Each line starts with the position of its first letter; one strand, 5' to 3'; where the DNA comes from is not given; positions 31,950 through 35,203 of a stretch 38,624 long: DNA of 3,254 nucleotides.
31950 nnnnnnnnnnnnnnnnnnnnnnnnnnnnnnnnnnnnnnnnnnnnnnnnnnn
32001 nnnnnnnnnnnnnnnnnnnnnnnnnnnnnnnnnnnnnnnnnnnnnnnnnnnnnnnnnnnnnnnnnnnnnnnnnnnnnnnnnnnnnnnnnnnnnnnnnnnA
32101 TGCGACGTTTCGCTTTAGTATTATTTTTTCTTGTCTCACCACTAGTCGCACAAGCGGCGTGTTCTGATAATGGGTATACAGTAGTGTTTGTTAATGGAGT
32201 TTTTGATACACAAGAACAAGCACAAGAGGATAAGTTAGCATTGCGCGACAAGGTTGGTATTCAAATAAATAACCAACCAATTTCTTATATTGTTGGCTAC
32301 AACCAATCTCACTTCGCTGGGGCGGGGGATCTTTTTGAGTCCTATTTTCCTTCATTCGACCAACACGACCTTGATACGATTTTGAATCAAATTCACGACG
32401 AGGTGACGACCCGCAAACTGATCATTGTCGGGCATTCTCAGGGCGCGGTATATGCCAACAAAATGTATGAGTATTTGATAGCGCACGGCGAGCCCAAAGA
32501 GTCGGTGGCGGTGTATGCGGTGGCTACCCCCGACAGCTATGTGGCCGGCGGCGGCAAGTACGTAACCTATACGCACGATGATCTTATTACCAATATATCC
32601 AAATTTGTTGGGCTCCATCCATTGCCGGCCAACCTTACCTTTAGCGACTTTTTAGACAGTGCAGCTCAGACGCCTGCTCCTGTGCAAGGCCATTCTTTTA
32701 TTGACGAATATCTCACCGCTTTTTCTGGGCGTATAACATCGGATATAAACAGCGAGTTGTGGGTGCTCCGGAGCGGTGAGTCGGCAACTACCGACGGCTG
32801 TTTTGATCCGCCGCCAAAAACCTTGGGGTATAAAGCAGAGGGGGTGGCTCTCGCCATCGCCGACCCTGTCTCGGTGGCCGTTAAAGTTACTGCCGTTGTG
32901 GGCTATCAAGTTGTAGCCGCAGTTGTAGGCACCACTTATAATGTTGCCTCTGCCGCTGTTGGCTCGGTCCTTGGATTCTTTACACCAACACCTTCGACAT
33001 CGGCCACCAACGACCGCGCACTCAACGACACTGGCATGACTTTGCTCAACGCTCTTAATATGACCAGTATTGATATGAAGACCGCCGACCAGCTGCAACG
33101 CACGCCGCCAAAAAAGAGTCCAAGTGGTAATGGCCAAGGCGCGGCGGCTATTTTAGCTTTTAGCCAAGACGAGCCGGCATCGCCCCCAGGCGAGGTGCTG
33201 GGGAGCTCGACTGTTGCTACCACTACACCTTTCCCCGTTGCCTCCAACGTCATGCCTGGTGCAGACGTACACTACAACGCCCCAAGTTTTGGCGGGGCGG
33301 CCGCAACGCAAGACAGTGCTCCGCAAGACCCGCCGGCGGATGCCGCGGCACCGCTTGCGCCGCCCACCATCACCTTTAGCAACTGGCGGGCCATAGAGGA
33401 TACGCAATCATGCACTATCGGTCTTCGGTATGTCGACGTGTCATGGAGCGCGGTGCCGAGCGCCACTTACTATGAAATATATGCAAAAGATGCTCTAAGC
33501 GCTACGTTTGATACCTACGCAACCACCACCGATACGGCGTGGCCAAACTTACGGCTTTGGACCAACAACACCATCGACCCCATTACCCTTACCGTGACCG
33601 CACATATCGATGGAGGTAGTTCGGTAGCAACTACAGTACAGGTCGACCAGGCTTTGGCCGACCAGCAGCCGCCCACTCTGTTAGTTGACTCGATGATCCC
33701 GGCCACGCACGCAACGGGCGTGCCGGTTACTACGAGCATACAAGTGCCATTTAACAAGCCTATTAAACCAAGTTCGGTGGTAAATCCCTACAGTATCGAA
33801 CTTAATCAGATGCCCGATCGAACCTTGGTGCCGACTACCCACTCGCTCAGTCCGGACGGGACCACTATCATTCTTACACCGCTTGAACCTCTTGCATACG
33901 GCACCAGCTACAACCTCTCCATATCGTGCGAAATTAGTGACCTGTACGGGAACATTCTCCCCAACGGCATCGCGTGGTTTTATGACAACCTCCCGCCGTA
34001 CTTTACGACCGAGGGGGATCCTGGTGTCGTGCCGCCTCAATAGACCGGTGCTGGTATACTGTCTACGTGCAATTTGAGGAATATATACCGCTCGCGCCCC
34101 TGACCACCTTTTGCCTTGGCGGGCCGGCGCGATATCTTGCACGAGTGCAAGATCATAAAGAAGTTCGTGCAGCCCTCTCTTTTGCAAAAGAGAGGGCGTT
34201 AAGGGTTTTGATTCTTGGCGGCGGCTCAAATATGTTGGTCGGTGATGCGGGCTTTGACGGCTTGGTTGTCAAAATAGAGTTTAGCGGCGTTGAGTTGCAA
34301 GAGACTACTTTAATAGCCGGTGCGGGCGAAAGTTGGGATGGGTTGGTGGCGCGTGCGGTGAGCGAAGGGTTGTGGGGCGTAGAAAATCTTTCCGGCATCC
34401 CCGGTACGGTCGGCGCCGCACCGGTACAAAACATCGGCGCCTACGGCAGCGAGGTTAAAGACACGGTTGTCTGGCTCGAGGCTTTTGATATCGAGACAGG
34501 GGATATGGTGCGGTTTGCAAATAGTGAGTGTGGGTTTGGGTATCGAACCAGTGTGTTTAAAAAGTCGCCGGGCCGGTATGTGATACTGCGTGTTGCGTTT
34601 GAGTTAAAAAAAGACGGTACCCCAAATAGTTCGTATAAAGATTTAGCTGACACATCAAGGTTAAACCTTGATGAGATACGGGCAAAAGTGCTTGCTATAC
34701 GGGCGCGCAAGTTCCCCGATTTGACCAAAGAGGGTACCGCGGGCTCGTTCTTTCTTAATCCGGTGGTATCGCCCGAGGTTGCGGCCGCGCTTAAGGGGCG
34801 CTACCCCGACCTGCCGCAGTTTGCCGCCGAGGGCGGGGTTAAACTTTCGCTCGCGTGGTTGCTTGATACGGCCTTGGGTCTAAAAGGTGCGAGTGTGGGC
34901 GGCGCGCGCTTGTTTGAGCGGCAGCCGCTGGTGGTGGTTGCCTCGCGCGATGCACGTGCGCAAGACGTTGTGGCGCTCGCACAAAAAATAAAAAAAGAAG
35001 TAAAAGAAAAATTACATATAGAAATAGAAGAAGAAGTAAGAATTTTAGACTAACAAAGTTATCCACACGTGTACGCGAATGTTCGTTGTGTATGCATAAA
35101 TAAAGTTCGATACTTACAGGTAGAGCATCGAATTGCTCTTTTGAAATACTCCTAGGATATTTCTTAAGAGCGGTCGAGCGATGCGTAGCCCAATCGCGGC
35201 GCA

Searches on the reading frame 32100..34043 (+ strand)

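Call 4: search_protein_families(library=pfam, proteins=[window:32100-34043:+], max_evalue=0.01)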
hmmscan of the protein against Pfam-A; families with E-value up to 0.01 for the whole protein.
window:32100-34043:+ (647 aa): 3 families
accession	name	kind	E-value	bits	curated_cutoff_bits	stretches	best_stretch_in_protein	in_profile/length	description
PF13205.12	Big_5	-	6.9e-17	62.5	23.6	1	521-626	1-101/105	Bacterial Ig-like domain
PF12697.13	Abhydrolase_6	-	0.0024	19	26.3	0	85-156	45-94/217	Alpha/beta hydrolase family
PF01764.32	Lipase_3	-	0.0041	17.5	22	1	92-145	50-104/140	Lipase (class 3)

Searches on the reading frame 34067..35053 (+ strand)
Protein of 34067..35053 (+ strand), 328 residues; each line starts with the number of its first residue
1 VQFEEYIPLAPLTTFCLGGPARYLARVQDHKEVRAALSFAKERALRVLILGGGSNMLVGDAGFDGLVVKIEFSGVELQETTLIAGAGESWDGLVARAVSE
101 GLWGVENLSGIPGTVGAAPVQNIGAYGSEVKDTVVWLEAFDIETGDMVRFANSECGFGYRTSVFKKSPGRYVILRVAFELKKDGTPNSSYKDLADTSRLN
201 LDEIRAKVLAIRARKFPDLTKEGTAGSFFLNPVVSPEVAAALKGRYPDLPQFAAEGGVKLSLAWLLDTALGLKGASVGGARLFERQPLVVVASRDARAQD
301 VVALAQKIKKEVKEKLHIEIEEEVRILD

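Call 7: search_protein_families(library=pfam, proteins=[window:34067-35053:+], max_evalue=0.01)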
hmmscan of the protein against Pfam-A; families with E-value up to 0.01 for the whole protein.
window:34067-35053:+ (328 aa): 2 families
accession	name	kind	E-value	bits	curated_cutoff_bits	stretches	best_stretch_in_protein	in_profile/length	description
PF01565.28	FAD_binding_4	-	3.7e-27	95.2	26.4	1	23-150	3-138/139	FAD binding domain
PF02873.21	MurB_C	-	5.4e-21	75.1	27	1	203-327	1-99/99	UDP-N-acetylenolpyruvoylglucosamine reductase, C-terminal domain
